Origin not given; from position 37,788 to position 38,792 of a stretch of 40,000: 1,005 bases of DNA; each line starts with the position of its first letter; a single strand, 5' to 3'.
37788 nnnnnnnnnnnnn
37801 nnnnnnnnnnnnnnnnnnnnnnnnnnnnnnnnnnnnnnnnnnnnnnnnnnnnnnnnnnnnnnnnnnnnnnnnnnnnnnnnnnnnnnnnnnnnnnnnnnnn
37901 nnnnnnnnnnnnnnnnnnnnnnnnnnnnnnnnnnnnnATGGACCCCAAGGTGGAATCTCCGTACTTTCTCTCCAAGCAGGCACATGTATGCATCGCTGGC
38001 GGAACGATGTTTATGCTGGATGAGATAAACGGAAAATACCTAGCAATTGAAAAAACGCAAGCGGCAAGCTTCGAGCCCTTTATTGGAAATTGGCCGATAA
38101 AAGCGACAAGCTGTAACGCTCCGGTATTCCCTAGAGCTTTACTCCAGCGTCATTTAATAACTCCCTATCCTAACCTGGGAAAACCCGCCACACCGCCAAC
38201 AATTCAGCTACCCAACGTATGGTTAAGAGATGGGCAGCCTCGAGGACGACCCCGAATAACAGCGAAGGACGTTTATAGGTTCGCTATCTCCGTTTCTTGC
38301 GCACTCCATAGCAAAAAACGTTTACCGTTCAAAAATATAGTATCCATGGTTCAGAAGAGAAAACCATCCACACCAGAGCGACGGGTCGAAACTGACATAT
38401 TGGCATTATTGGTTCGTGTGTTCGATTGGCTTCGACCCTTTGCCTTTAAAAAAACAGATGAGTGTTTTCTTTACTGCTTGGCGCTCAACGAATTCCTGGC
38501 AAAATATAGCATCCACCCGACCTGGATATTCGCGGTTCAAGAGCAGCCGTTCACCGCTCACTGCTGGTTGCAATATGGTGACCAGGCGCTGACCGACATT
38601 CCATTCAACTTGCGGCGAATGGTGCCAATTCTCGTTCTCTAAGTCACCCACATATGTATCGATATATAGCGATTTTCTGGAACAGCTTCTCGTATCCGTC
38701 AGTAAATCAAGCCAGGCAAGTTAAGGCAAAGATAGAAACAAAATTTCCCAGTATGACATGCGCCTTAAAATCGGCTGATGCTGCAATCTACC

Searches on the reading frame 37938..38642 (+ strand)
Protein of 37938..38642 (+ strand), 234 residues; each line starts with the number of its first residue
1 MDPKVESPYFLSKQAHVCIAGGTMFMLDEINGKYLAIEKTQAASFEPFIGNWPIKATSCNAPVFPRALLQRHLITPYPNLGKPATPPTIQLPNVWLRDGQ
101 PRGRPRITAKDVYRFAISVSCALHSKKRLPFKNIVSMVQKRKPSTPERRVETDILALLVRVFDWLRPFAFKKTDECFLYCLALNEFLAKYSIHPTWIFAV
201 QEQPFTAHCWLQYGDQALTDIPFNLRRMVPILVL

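Call 8: search_protein_families(library=pfam, proteins=[window:37938-38642:+], max_evalue=0.01)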
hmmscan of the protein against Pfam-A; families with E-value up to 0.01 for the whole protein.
window:37938-38642:+ (234 aa): 1 family
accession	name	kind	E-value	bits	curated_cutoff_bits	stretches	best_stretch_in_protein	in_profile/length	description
PF13471.12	Transglut_core3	-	1.2e-10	41.7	26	1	131-231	17-115/117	Transglutaminase-like superfamily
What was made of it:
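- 37938..38642 (+): lasB: fused leader-binding (RRE-like) domain plus transglutaminase-like Cys protease, 234 aa. Pfam PF13471 at residues 131-231 (call 8).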

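Call 10: find_homologous_proteins(query=window:37938-38642:+)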
Query window:37938-38642:+ (234 aa): 61 proteins with E <= 0.001 among 173 candidates.
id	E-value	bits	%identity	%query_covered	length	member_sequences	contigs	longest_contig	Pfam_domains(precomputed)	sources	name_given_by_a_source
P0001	4.4e-159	545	100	100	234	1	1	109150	PF13471.13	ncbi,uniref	ncbi:lasso peptide biosynthesis B2 protein [Marinimicrobium locisalis]|uniref:lasso peptide biosynth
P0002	2.1e-136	471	87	100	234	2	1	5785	PF13471.13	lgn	-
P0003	3.3e-118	412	79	100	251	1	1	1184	PF13471.13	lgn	-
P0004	1.2e-110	387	73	100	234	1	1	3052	PF13471.13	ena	-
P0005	8.2e-109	381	71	100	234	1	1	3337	PF13471.13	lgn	-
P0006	1.4e-107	377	70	100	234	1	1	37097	PF13471.13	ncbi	-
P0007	1.4e-107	377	72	97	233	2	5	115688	PF13471.13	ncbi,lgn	-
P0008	8.0e-107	374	70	100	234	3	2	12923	PF13471.13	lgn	-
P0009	1.3e-102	360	67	100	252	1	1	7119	PF13471.13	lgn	-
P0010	5.1e-100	352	66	97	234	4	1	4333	PF13471.13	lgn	-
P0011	3.8e-98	346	62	100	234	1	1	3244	PF13471.13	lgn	-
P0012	3.0e-96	340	64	100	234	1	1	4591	PF13471.13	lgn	-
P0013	1.4e-94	334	62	100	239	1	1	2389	PF13471.13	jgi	jgi:Transglutaminase-like superfamily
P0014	2.0e-94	334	62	100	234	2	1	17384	PF13471.13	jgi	jgi:hypothetical protein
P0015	2.2e-93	330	62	100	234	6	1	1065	PF13471.13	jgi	jgi:hypothetical protein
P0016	1.6e-92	327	62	100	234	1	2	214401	PF13471.13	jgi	jgi:hypothetical protein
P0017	1.2e-91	325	61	100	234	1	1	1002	PF13471.13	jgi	jgi:hypothetical protein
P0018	1.1e-90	322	63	97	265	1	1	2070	PF13471.13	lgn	-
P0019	1.5e-90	321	61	100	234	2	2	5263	PF13471.13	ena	-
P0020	2.4e-90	320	62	100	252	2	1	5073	PF13471.13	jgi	jgi:hypothetical protein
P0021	9.4e-90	318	60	100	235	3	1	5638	PF13471.13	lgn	-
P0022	5.1e-88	313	59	100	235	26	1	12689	PF13471.13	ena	-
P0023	2.1e-87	311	58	100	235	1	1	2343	PF13471.13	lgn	-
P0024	3.6e-87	310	60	100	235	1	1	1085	PF13471.13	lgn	-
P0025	2.0e-85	304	57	100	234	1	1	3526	PF13471.13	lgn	-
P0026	2.5e-84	301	57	100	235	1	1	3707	PF13471.13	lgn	-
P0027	2.9e-84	300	60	98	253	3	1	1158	PF13471.13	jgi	jgi:hypothetical protein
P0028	3.8e-83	297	57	99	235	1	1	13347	PF13471.13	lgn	-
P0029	6.4e-83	296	57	97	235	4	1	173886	PF13471.13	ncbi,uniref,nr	ncbi:lasso peptide biosynthesis B2 protein [Microbulbifer elongatus]|uniref:Lasso peptide biosynthes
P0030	5.1e-82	293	58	97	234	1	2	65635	PF13471.13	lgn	-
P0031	1.6e-81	291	58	93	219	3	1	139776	PF13471.13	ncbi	-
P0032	6.9e-81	289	56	100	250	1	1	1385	PF13471.13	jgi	jgi:hypothetical protein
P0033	1.4e-80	288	56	100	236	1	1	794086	PF13471.13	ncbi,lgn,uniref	ncbi:lasso peptide biosynthesis B2 protein [Pseudomonas sp. LRF_L74]|uniref:lasso peptide biosynthes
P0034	4.2e-80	287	57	97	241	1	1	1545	PF13471.13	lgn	-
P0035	2.1e-79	285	56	100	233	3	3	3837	PF13471.13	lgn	-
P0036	5.2e-79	283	59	97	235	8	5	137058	PF13471.13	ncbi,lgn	-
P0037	6.0e-79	283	55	97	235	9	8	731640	PF13471.13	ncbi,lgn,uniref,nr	ncbi:lasso peptide biosynthesis B2 protein [Pseudomonas aeruginosa]|uniref:lasso peptide biosynthesi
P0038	2.5e-78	281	55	99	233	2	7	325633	PF13471.13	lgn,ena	-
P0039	4.6e-78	280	57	97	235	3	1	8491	PF13471.13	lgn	-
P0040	6.8e-78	280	54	99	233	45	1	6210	PF13471.13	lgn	-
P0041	1.3e-77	279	57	97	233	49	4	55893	PF13471.13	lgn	-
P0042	2.7e-77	278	54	97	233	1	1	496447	PF13471.13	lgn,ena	-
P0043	3.0e-77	277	56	100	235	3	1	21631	PF13471.13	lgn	-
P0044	3.2e-77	277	55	98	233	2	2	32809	PF13471.13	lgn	-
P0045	3.5e-77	277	54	100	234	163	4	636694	PF13471.13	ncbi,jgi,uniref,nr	ncbi:lasso peptide biosynthesis B2 protein [Stenotrophomonas maltophilia]|uniref:lasso peptide biosy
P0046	4.0e-77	277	61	88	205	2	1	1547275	PF13471.13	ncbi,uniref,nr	ncbi:lasso peptide biosynthesis B2 protein [Steroidobacter sp. S1-65]|uniref:Lasso peptide biosynthe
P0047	6.6e-77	276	55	97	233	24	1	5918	PF13471.13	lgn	-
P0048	1.1e-76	276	54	97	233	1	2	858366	PF13471.13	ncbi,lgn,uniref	ncbi:hypothetical protein ABH900_000374 [Stenotrophomonas sp. AN71]|uniref:lasso peptide biosynthesi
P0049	1.5e-76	275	55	97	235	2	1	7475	PF13471.13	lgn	-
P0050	2.0e-76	275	55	97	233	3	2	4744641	PF13471.13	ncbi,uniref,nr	ncbi:hypothetical protein XthCFBP4691_16450 [Xanthomonas theicola]|uniref:Microcin J25-processing pr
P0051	2.1e-76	275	53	97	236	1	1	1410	PF13471.13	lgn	-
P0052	3.7e-76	274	55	97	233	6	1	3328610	PF13471.13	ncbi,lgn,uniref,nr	ncbi:lasso peptide biosynthesis B2 protein [Stenotrophomonas maltophilia]|uniref:lasso peptide biosy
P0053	3.8e-76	274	52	97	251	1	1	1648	PF13471.13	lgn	-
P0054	7.1e-76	273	55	97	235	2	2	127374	PF13471.13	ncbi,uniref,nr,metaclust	ncbi:lasso peptide biosynthesis B2 protein [Xanthomonas pisi]|uniref:Microcin J25-processing protein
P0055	8.9e-76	273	54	97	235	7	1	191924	PF13471.13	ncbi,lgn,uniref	ncbi:lasso peptide biosynthesis B2 protein [Xanthomonas melonis]|uniref:lasso peptide biosynthesis B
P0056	3.8e-75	271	55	97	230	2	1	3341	PF13471.13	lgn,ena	-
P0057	9.7e-75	269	54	98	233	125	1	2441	PF13471.13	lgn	-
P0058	1.3e-74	269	53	97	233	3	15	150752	PF13471.13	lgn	-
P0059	2.0e-74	268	54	98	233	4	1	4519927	PF13471.13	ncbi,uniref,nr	ncbi:lasso peptide biosynthesis B2 protein [Stenotrophomonas sp. 24(2023)]|uniref:lasso peptide bios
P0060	7.9e-74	266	52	100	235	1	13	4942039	PF13471.13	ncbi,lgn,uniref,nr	ncbi:lasso peptide biosynthesis B2 protein [Xanthomonas campestris]|uniref:lasso peptide biosynthesi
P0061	2.0e-54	203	44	97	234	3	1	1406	PF13471.13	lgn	-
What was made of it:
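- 37938..38642 (+): It is 100% identical to a protein that NCBI names 'lasso peptide biosynthesis B2 protein [Marinimicrobium locisalis]' (call 10).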

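Call 14: find_related_loci(query=A1, collection=genome_contigs, flank=10000)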
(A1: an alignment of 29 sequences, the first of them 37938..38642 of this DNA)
Query A1 (234 aa) in genome_contigs; peptide patterns used: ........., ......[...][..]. (x = any residue, [..] = any of these).
450 stretches matched a pattern; 434 encode a relative of the query (tblastn E <= 1e-3); the best 80 are kept; 80 distinct loci.
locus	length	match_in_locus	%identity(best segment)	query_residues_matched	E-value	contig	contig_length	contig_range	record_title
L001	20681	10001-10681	72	8-234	3e-112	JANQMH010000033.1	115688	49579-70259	MAG: Exilibacterium sp. isolate PL25a_bin.9 k99_5235087, whole genome shotgun sequence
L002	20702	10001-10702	70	1-234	8e-111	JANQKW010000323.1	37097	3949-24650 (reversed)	MAG: Porticoccaceae bacterium isolate PL25a_bin.29 k99_3359805, whole genome shotgun sequence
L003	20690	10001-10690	60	5-234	6e-92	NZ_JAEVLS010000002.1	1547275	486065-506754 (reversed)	Steroidobacter gossypii strain S1-65 Scaffold2_1, whole genome shotgun sequence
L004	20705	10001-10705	58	1-234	6e-91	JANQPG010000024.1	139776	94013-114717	MAG: Woeseiaceae bacterium isolate IP29b_bin.156 k99_2997651, whole genome shotgun sequence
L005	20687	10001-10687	60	6-234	3e-88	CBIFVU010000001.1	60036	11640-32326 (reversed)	MAG TPA_asm: uncultured Lysobacter sp. isolate ERR14720246_metabat2_9 genome assembly, contig: ERZ27336782.43, whole gen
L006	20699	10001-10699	56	1-234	6e-84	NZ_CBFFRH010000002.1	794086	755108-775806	Pseudomonas sp. LRF_L74 NODE_2_length_794086_cov_80.612004, whole genome shotgun sequence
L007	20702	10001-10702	55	1-234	5e-84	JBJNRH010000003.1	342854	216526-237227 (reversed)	Nocardiopsis yanglingensis strain A18 Scaffold3, whole genome shotgun sequence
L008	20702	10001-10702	54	1-234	9e-84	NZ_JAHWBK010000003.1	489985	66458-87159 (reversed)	Stenotrophomonas riyadhensis strain CFS3442 NODE_3_length_489985_cov_36.141439, whole genome shotgun sequence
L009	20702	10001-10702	55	1-234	2e-83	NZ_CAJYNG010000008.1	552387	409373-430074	MAG: uncultured Stenotrophomonas sp. isolate S3C441_SP108, whole genome shotgun sequence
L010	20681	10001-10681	59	8-234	4e-83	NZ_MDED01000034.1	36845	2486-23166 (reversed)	Xanthomonas cucurbitae strain CFBP2542 Xcu-CFBP2542-G1034, whole genome shotgun sequence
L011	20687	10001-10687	55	6-234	1e-82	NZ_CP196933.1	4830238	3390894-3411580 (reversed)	Stenotrophomonas sp. S11A1a chromosome, complete genome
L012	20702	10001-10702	53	1-234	7e-83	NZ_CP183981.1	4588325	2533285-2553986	Stenotrophomonas maltophilia strain R-24 chromosome, complete genome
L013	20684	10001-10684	55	7-234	1e-81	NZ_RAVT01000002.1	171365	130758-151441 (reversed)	Stenotrophomonas maltophilia strain PC315 sm-PC315-DE13_lib12640_1, whole genome shotgun sequence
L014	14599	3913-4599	55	6-234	1e-81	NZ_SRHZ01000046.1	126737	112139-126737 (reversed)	Stenotrophomonas maltophilia strain D5.1 Contig_46, whole genome shotgun sequence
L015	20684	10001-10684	54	7-234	3e-81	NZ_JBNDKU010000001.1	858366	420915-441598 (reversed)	Stenotrophomonas sp. AN71 Ga0573097_01, whole genome shotgun sequence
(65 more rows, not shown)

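Call 23: search_protein_families(library=ncbifam, proteins=[window:37938-38642:+], max_evalue=0.01)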
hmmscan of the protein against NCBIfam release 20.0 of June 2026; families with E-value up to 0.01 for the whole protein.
window:37938-38642:+ (234 aa): 1 family
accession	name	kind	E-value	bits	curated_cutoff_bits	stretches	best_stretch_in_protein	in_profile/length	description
NF033537.1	lasso_biosyn_B2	equivalog_domain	3.7e-16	59.7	33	1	117-233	10-131/132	lasso peptide biosynthesis B2 protein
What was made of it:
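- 37938..38642 (+): NCBIfam NF033537 lasso_biosyn_B2, 59.7 bits against a cutoff of 33 (call 23).
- B: PF13471 and NF033537 above cutoff, named lasso B2 by NCBI (calls 8, 23, 10).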

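Call 26: search_protein_families(library=pfam, proteins=[L012:12557-13267:-, L012:13280-14680:-, L012:14632-16095:-, L012:16104-18575:-, L012:18608-20260:+, L012:7485-8333:-, L012:8636-9562:-, L001:4931-6922:+, L001:3789-4934:+], max_evalue=0.001)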
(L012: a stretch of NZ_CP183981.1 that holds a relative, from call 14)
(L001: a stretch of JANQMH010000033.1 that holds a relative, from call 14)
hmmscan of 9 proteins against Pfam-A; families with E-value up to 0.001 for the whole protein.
L012:12557-13267:- (236 aa): 2 families
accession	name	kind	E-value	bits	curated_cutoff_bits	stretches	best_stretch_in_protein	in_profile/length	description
PF00005.33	ABC_tran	-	3.3e-29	102.7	25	1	17-161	1-137/137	ABC transporter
PF13304.12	AAA_21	-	4.9e-13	50.2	27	1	126-192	231-300/304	AAA domain, putative AbiEii toxin, Type IV TA system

L012:13280-14680:- (466 aa): 5 families
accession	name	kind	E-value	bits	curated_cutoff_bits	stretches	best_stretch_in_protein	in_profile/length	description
PF12679.13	ABC2_membrane_2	-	2.5e-19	70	27.2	1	20-457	2-274/283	ABC-2 family transporter protein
PF12040.14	DUF3526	-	3e-14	54.4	25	1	327-428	43-144/144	Domain of unknown function (DUF3526)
PF12698.13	ABC2_membrane_3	-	5.8e-14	52.4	31.6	1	150-279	170-295/347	ABC-2 family transporter protein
PF01061.29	ABC2_membrane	-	0.00014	21.9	26.9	1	145-272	48-178/211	ABC-2 type transporter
PF12730.13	ABC2_membrane_4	-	0.0004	20.8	27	1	149-257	53-166/179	ABC-2 family transporter protein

L012:14632-16095:- (487 aa): 2 families
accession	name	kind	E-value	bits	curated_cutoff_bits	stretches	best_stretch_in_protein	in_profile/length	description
PF12040.14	DUF3526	-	4.9e-28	99.1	25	1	297-415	9-119/144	Domain of unknown function (DUF3526)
PF12679.13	ABC2_membrane_2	-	1.6e-19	70.7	27.2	1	34-474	15-272/283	ABC-2 family transporter protein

L012:16104-18575:- (823 aa): 2 families
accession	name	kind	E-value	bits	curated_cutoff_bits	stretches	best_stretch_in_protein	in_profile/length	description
PF00593.30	TonB_dep_Rec_b-barrel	-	1.1e-33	118.3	27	1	331-787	48-436/436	TonB dependent receptor-like, beta-barrel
PF07715.20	Plug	-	1.3e-17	64.7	23.9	1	98-215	7-107/107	TonB-dependent Receptor Plug Domain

L012:18608-20260:+ (550 aa): 5 families
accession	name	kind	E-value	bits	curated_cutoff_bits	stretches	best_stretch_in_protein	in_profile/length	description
PF00005.33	ABC_tran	-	3.2e-28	99.5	25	1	357-503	2-136/137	ABC transporter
PF00664.28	ABC_membrane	-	1.3e-16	61.5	28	1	27-296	3-274/274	ABC transporter transmembrane region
PF02463.25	SMC_N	-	1.8e-07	31.3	40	1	476-545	137-210/220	RecF/RecN/SMC N terminal domain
PF13191.12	AAA_16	-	7.3e-05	23.8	32.6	1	363-510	21-148/167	AAA ATPase domain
PF13304.12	AAA_21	-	0.00028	21.5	27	0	368-386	1-19/304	AAA domain, putative AbiEii toxin, Type IV TA system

L012:7485-8333:- (282 aa): 2 families
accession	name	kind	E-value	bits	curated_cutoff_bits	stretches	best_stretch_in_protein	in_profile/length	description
PF12833.13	HTH_18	-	1.4e-19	70.5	33.6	1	185-261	1-78/80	Helix-turn-helix domain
PF00165.29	HTH_AraC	-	1.2e-06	28.9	26.6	0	182-213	11-42/42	Bacterial regulatory helix-turn-helix proteins, AraC family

L012:8636-9562:- (308 aa): 0 families

L001:4931-6922:+ (663 aa): 6 families
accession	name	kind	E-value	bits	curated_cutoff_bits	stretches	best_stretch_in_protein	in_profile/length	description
PF12704.14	MacB_PCD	-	3.5e-44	152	27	1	290-509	1-207/207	MacB-like periplasmic core domain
PF00005.33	ABC_tran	-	1.1e-33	117.2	25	1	26-174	1-136/137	ABC transporter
PF02687.27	FtsX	-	1.3e-17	64.4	25.5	1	544-656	2-120/120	FtsX-like permease C-terminal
PF13304.12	AAA_21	-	2.2e-05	25.1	27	0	38-61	1-27/304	AAA domain, putative AbiEii toxin, Type IV TA system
PF02463.25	SMC_N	-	0.00014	21.8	40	0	37-219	25-212/220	RecF/RecN/SMC N terminal domain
PF13555.12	AAA_29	-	0.00084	19.5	27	0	30-53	16-39/61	P-loop containing region of AAA domain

L001:3789-4934:+ (381 aa): 4 families
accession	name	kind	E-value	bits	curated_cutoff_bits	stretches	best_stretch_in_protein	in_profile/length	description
PF16576.10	HlyD_D23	-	9.3e-21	74.5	30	1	49-298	6-213/214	Barrel-sandwich domain of CusB or HlyD membrane-fusion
PF13437.12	HlyD_3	-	8.5e-19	68.7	22.2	2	185-296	2-106/106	HlyD family secretion protein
PF13533.13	Biotin_lipoyl_2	-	1.1e-10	41.5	29.8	1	64-92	4-32/32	Biotin-lipoyl like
PF00364.28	Biotin_lipoyl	-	3.6e-06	27.1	22.1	0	62-91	44-73/73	Biotin-requiring enzyme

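Call 55: search_protein_families(library=ncbifam, proteins=[L012:16104-18575:-, L012:14632-16095:-, L012:13280-14680:-, L012:12557-13267:-, L012:18608-20260:+, L001:13249-15612:-], max_evalue=0.00001)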
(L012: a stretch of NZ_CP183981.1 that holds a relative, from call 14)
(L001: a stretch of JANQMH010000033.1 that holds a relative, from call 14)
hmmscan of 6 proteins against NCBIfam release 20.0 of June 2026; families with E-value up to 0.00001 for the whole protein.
L012:16104-18575:- (823 aa): 21 families
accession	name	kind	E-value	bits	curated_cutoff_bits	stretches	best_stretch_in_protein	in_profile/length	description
TIGR01785.1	TonB-hemin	subfamily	6.8e-27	94.2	316.85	3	442-589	363-511/677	TonB-dependent heme/hemoglobin receptor family protein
TIGR01779.1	TonB-B12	equivalog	4.6e-24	84.9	599.7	1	76-514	25-418/614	TonB-dependent vitamin B12 receptor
TIGR01786.1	TonB-hemlactrns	subfamily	2.3e-22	79.1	323.75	1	418-791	410-685/719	TonB-dependent hemoglobin/transferrin/lactoferrin family receptor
NF007926.1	PRK10641.1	equivalog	4.4e-22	78.4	836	1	79-246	27-176/617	TonB-dependent vitamin B12 receptor BtuB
TIGR01783.1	TonB-siderophor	subfamily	8.3e-21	74.3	223.5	2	100-222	6-109/649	TonB-dependent siderophore receptor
NF010048.1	PRK13524.1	subfamily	3.1e-20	72.2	493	2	51-224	12-179/744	FepA family TonB-dependent siderophore receptor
NF007478.2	PRK10064.1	equivalog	9.8e-20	70.3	745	1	80-222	31-159/663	catecholate siderophore receptor CirA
NF010012.0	PRK13486.1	equivalog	6.5e-19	67.7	924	1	139-253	70-190/696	TonB-dependent receptor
NF010010.0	PRK13483.1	equivalog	1e-18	66.7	927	1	150-237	86-179/660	ligand-gated channel protein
NF010051.0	PRK13528.1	subfamily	6e-17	61.1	583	1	148-223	90-174/727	FepA family TonB-dependent siderophore receptor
NF010038.0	PRK13513.1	equivalog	6.6e-15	54.7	942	1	152-236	90-180/659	ligand-gated channel protein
NF050067.1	TonBEntbctnRecCfrA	equivalog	8.7e-14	50.7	1200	1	153-236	85-173/698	TonB-dependent ferric enterobactin receptor CfrA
NF010011.0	PRK13484.1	equivalog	7.3e-12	44.3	1197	1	152-222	85-160/682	IreA family TonB-dependent siderophore receptor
NF052649.1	TonRcptRhtA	equivalog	2.1e-11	42.8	1100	1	45-240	14-182/744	TonB-dependent siderophore receptor RhtA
NF053590.1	TonB_dep_TOL0244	equivalog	3.3e-11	42.5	645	0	97-224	29-143/604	TOL_0244 family TonB-dependent receptor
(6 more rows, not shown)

L012:14632-16095:- (487 aa): 0 families

L012:13280-14680:- (466 aa): 0 families

L012:12557-13267:- (236 aa): 181 families (the best 25 are shown)
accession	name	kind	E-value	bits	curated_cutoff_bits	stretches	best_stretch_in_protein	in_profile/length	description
TIGR01188.1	drrA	subfamily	4.1e-53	180.6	312.45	1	11-210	3-202/302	daunorubicin resistance ABC transporter, ATP-binding protein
NF033858.1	ABC2_perm_RbbA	equivalog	9e-45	152.9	1050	1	2-220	267-485/909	ribosome-associated ATPase/putative transporter RbbA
TIGR03522.1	GldA_ABC_ATP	equivalog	2.5e-44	152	402.6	1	4-210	5-210/301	gliding motility-associated ABC transporter ATP-binding subunit GldA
TIGR03740.1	galliderm_ABC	subfamily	2.1e-41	142.1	309.75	1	3-230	2-220/223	lantibiotic protection ABC transporter ATP-binding subunit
TIGR03864.1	PQQ_ABC_ATP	hypoth_equivalog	5.1e-37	127.6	302.25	1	2-225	2-229/236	ABC transporter, ATP-binding subunit, PQQ-dependent alcohol dehydrogenase system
NF010060.0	PRK13537.1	equivalog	5.7e-33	114.1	521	1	6-209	20-223/314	nodulation factor ABC transporter ATP-binding protein NodI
TIGR03410.1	urea_trans_UrtE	equivalog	9.6e-32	110.3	285.8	1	3-223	2-223/230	urea ABC transporter ATP-binding subunit UrtE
TIGR01186.1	proV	subfamily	1.1e-31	110.3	326.6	1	11-212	3-210/363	betaine/proline/choline family ABC transporter ATP-binding protein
TIGR01189.1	ccmA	equivalog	2.3e-31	109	131.6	1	2-196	1-191/198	heme ABC exporter ATP-binding protein CcmA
NF010061.0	PRK13538.1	equivalog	5.9e-31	107.6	195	1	1-199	5-201/211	cytochrome c biogenesis heme-transporting ATPase CcmA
TIGR02673.1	FtsE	equivalog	2.4e-30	105.8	264.85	1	12-202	13-207/214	cell division ATP-binding protein FtsE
TIGR02857.1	CydD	equivalog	2.6e-30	105.9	435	1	9-202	330-527/529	thiol reductant ABC exporter subunit CydD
NF040873.1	AztA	equivalog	3.4e-30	105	220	1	12-201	3-188/191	zinc ABC transporter ATP-binding protein AztA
NF047930.1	ABC_ATP_B6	equivalog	3.5e-30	105.1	670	1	16-225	17-229/510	putative B6 ABC transporter ATP-binding protein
TIGR01257.1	rim_protein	equivalog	7e-30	102.7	4012.85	1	12-211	1950-2149/2272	rim ABC transporter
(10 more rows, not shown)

L012:18608-20260:+ (550 aa): 175 families (the best 25 are shown)
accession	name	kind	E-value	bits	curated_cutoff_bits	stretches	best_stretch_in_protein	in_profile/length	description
NF010178.0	PRK13657.1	equivalog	8.4e-68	229.2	733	1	19-547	15-543/588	glucan ABC transporter ATP-binding protein/ permease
TIGR01846.1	type_I_sec_HlyB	subfamily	3.3e-67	227.3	725.55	1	23-547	140-665/694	type I secretion system permease/ATPase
TIGR02203.1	MsbA_lipidA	equivalog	3.8e-65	220.5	602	1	100-547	93-542/572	lipid A export permease/ATP-binding protein MsbA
TIGR03375.1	type_I_sec_LssB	subfamily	5.5e-65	219.9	693.1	1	148-547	272-675/696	type I secretion system permease/ATPase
NF045513.1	HepA_fam_ABC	equivalog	7.4e-65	219.5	725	1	77-548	110-583/610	heterocyst formation ABC transporter subunit HepA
TIGR02204.1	MsbA_rel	hypoth_equivalog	4.4e-64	217.2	780.4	1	17-547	12-548/576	ABC transporter, permease/ATP-binding protein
TIGR03797.1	NHLM_micro_ABC2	equivalog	2.4e-59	201.5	709.4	1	11-547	124-658/686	NHLP bacteriocin export ABC transporter permease/ATPase subunit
TIGR02857.1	CydD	equivalog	5.6e-57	193.9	435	1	23-546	3-529/529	thiol reductant ABC exporter subunit CydD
TIGR01192.1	chvA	subfamily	1e-54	186.2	585.4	1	151-547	144-543/585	glucan export ABC transporter ATP-binding protein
TIGR03796.1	NHLM_micro_ABC1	equivalog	1.9e-54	185.1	853.3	1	8-547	139-685/710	NHLP family bacteriocin export ABC transporter peptidase/permease/ATPase subunit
TIGR02868.1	CydC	equivalog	1.4e-52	179.1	329.05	1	144-533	132-529/530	thiol reductant ABC exporter subunit CydC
TIGR00958.1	3a01208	subfamily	1.6e-52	178.8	874.6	1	17-548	155-688/711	antigen peptide transporter 2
NF050066.1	LPSTprtrPglK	equivalog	2.7e-49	168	1000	1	144-547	153-556/558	BC-type lipopolysaccharide transporter PglK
NF008381.0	PRK11176.1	equivalog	1.7e-48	165.4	867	1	142-546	145-551/582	lipid A ABC transporter ATP-binding protein/permease MsbA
TIGR01842.1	type_I_sec_PrtD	subfamily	7e-48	163.5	510.15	1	164-546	151-526/544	type I secretion system permease/ATPase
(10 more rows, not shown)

L001:13249-15612:- (787 aa): 19 families
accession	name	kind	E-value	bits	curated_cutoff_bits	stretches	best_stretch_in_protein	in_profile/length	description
TIGR01786.1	TonB-hemlactrns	subfamily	1.2e-31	109.8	323.75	2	384-787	406-719/719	TonB-dependent hemoglobin/transferrin/lactoferrin family receptor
TIGR01785.1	TonB-hemin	subfamily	3.8e-31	108.3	316.85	1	110-560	47-512/677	TonB-dependent heme/hemoglobin receptor family protein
TIGR01779.1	TonB-B12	equivalog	9.3e-27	93.8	599.7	1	110-485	74-419/614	TonB-dependent vitamin B12 receptor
NF010048.1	PRK13524.1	subfamily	5.5e-24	84.6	493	2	115-193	95-178/744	FepA family TonB-dependent siderophore receptor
NF010010.0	PRK13483.1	equivalog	4.7e-22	77.7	927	1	121-207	87-179/660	ligand-gated channel protein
TIGR01783.1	TonB-siderophor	subfamily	5.3e-22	78.2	223.5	2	700-786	565-648/649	TonB-dependent siderophore receptor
NF007926.1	PRK10641.1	equivalog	2.8e-21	75.7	836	1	110-532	73-447/617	TonB-dependent vitamin B12 receptor BtuB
NF007478.2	PRK10064.1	equivalog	8.9e-20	70.5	745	1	123-192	87-159/663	catecholate siderophore receptor CirA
NF010038.0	PRK13513.1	equivalog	9.5e-20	70.7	942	1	121-207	89-181/659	ligand-gated channel protein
NF010051.0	PRK13528.1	subfamily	1.6e-19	69.6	583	2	119-193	91-174/727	FepA family TonB-dependent siderophore receptor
NF010012.0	PRK13486.1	equivalog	7.6e-19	67.5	924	1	110-204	71-171/696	TonB-dependent receptor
NF010011.0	PRK13484.1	equivalog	1.9e-15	56.2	1197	1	123-191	86-159/682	IreA family TonB-dependent siderophore receptor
NF050067.1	TonBEntbctnRecCfrA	equivalog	7e-15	54.4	1200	1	124-199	86-166/698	TonB-dependent ferric enterobactin receptor CfrA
TIGR01782.1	TonB-Xanth-Caul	subfamily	4.7e-14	51.6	310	1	110-239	52-191/868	TonB-dependent receptor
NF053590.1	TonB_dep_TOL0244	equivalog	2e-11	43.2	645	0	154-193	103-142/604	TOL_0244 family TonB-dependent receptor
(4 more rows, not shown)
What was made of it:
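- ABC-2 systems are typically exporters (calls 26, 55).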

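Call 70: find_encoding_contigs(protein=window:37938-38642:+, flank=10000, max_places=3)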
Protein window:37938-38642:+ (234 aa): no gene with exactly this product is on record in the collection.

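Call 71: find_encoding_contigs(protein=P0001, flank=10000, max_places=3)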
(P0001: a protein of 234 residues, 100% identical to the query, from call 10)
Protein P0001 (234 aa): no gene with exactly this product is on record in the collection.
